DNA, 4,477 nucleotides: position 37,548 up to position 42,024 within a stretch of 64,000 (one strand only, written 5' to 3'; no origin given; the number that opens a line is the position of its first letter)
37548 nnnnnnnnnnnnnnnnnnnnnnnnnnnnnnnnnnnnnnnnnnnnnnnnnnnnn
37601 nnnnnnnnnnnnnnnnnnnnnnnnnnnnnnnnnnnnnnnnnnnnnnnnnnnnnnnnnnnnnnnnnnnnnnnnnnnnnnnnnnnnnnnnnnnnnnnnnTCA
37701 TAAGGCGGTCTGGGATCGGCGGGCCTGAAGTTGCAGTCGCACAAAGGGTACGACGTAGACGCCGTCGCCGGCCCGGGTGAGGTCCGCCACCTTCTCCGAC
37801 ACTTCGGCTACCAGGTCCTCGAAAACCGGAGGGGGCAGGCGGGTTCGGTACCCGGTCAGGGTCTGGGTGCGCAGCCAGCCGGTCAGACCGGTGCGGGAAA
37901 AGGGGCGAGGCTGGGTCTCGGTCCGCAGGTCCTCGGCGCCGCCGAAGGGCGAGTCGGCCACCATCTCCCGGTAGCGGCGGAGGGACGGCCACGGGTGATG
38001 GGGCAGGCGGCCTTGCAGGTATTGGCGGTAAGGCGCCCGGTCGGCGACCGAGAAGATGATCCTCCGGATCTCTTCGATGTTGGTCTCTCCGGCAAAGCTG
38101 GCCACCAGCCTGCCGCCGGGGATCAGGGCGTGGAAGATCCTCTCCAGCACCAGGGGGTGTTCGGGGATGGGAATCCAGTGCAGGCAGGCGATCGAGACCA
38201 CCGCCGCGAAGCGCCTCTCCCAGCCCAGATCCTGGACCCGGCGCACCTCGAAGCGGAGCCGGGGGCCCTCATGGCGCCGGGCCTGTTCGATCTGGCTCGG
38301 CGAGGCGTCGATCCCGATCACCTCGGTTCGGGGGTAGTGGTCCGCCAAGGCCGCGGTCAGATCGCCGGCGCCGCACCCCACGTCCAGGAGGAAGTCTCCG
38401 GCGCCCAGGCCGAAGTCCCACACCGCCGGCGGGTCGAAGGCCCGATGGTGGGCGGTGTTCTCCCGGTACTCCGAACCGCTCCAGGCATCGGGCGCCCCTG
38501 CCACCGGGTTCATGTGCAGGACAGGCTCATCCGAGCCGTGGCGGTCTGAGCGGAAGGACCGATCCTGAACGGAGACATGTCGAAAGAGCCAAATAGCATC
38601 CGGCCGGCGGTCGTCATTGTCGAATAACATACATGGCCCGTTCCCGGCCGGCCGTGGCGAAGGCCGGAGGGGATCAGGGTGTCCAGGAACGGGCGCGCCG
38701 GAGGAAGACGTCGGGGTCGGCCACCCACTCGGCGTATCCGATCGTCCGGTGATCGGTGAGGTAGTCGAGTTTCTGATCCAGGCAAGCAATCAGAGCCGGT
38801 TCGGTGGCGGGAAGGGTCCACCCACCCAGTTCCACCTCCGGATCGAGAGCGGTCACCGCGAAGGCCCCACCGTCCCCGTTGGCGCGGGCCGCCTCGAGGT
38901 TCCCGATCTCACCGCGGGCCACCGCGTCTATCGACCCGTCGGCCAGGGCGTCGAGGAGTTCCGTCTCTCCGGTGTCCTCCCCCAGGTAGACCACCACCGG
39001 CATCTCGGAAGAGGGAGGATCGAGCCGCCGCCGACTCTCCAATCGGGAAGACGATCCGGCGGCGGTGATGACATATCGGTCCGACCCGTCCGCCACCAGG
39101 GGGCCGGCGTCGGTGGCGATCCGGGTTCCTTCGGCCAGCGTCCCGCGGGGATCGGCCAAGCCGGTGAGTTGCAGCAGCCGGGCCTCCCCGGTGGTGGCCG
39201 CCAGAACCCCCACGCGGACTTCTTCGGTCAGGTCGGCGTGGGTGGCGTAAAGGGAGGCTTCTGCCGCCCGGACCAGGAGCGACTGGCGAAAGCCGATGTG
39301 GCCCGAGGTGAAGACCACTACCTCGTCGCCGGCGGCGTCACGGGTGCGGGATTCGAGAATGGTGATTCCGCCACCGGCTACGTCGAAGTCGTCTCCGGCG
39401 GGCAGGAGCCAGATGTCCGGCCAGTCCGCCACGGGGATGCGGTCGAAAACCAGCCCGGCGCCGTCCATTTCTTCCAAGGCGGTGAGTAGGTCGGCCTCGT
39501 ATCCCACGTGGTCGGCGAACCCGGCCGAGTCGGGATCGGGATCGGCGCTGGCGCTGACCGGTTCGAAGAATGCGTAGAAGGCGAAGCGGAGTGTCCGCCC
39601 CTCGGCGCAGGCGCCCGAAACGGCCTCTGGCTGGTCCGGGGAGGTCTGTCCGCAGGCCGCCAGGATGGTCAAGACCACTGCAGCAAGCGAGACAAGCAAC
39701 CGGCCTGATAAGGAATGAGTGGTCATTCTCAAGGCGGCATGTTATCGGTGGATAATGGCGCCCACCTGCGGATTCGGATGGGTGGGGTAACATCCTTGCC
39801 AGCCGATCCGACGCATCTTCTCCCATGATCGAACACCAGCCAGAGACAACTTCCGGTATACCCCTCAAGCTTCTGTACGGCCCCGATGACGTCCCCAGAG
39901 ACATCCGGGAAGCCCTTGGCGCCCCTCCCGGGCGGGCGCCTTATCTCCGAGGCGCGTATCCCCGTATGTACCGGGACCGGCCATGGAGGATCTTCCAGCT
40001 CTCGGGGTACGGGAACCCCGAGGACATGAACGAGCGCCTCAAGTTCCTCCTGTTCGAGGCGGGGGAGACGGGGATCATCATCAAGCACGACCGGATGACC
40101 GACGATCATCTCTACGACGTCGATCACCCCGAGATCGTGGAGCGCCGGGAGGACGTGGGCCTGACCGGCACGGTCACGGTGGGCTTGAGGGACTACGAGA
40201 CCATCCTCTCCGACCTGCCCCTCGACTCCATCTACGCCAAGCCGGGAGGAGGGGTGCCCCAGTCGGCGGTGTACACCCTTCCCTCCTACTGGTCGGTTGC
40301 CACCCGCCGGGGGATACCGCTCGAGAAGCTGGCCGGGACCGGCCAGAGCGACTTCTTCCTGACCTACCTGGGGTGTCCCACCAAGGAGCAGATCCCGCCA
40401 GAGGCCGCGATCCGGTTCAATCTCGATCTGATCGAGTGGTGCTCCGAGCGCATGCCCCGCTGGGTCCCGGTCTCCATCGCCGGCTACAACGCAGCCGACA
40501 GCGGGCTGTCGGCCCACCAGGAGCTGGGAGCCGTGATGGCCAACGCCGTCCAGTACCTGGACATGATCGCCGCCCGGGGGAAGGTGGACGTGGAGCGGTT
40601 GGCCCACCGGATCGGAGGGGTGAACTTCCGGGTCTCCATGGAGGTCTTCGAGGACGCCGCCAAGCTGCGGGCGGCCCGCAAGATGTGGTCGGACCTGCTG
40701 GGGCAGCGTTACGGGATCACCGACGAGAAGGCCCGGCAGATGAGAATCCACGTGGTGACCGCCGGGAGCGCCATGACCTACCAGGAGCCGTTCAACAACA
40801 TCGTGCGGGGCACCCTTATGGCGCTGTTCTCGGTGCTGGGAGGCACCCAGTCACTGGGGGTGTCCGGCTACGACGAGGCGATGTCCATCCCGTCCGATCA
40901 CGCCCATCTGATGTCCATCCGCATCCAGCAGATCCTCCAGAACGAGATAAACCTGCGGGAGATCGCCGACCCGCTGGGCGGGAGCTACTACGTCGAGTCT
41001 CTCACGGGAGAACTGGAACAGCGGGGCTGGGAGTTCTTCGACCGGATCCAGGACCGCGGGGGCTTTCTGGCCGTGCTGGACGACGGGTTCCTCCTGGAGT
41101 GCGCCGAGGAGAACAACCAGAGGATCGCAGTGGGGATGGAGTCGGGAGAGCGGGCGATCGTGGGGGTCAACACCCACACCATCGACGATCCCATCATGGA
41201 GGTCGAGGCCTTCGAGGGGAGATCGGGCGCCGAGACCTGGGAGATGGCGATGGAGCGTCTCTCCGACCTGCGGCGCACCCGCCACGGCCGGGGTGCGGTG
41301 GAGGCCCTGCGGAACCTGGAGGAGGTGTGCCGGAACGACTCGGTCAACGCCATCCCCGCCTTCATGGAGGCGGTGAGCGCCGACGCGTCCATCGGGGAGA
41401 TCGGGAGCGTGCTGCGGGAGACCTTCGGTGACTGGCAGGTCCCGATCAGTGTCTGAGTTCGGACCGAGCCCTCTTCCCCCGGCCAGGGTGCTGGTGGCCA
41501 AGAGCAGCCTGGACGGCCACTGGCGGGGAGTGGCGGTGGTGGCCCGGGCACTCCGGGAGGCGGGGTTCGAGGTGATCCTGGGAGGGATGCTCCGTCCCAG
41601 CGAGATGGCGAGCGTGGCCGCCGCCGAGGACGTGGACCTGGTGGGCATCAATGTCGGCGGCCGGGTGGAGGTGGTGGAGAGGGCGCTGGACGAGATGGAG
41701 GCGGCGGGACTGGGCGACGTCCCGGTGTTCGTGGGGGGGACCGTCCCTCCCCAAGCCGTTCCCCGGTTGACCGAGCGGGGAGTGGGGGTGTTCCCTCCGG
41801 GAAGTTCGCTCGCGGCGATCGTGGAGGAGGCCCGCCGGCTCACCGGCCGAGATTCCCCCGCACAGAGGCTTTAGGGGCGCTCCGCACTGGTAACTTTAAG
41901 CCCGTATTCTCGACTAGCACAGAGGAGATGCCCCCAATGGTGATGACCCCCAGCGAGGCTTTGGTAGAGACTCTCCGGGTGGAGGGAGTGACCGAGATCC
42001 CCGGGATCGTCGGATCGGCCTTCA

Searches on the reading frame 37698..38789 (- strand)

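Call 33: search_protein_families(library=pfam, proteins=[window:37698-38789:-], max_evalue=0.0001)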
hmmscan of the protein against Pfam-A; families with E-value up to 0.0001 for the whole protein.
window:37698-38789:- (363 aa): 7 families
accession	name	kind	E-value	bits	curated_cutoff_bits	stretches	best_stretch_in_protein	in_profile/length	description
PF13649.12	Methyltransf_25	-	2.7e-19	70.1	27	1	135-226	2-97/97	Methyltransferase domain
PF08242.18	Methyltransf_12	-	8.1e-15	55.8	30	1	135-228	1-98/98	Methyltransferase domain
PF08241.18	Methyltransf_11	-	1.3e-14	55.1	21.2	1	135-229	1-94/95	Methyltransferase domain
PF13847.12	Methyltransf_31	-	1.7e-14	54.1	27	1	134-231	7-110/145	Methyltransferase domain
PF13489.12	Methyltransf_23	-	5.9e-10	39.5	27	1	133-275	25-152/164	Methyltransferase domain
PF02353.26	CMAS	-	6e-07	29.5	27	1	127-230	59-164/273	Mycolic acid cyclopropane synthetase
PF02390.23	Methyltransf_4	-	1.8e-05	24.7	24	1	134-172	5-43/173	Putative methyltransferase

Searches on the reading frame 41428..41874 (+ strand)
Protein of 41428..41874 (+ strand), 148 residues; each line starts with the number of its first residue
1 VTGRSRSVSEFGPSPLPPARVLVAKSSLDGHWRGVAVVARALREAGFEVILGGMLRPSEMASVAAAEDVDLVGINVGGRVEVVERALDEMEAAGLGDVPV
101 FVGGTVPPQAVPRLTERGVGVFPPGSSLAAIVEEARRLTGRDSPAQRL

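Call 32: search_protein_families(library=pfam, proteins=[window:41428-41874:+], max_evalue=0.0001)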
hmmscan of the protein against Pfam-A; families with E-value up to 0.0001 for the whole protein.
window:41428-41874:+ (148 aa): 1 family
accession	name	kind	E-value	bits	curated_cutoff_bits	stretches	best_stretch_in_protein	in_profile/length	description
PF02310.24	B12-binding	-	3e-17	63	32.1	1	20-126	2-114/121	B12 binding domain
